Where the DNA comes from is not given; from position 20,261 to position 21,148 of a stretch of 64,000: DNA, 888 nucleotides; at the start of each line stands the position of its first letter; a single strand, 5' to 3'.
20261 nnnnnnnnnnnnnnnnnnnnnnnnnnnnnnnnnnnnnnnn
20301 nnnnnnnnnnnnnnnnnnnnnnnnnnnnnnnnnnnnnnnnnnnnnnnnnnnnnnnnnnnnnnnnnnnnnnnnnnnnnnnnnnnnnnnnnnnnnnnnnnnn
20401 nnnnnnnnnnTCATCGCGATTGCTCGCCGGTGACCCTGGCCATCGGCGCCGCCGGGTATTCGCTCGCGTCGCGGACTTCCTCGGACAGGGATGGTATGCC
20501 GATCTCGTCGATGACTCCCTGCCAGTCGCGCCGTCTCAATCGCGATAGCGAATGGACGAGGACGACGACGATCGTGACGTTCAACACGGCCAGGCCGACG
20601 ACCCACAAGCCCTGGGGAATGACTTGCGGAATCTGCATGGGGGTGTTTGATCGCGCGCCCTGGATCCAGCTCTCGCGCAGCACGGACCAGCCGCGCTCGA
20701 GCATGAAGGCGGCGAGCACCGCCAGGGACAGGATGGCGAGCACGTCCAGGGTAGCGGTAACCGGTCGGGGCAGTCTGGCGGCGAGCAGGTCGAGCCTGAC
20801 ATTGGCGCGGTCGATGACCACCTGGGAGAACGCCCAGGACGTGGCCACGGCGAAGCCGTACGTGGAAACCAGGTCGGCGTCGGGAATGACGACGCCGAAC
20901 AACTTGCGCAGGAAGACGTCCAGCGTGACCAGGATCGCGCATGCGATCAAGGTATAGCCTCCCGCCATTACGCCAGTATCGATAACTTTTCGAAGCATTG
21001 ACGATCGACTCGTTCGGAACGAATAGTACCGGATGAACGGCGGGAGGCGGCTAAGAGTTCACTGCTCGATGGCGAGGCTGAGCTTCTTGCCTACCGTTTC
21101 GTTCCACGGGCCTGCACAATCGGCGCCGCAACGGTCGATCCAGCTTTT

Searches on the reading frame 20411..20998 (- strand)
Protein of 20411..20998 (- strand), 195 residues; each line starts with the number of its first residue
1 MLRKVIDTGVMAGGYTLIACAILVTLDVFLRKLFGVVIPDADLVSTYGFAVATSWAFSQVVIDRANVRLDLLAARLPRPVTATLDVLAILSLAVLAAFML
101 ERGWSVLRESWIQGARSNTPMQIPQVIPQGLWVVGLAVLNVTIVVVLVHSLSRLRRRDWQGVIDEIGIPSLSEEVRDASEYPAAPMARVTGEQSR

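Call 11: search_protein_families(library=pfam, proteins=[window:20411-20998:-], max_evalue=0.0001)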
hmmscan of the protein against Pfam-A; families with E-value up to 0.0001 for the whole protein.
window:20411-20998:- (195 aa): 1 family
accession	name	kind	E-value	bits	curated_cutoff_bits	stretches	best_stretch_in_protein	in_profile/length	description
PF04290.18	DctQ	-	1.3e-17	64.4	28.3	1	21-151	2-130/132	Tripartite ATP-independent periplasmic transporters, DctQ component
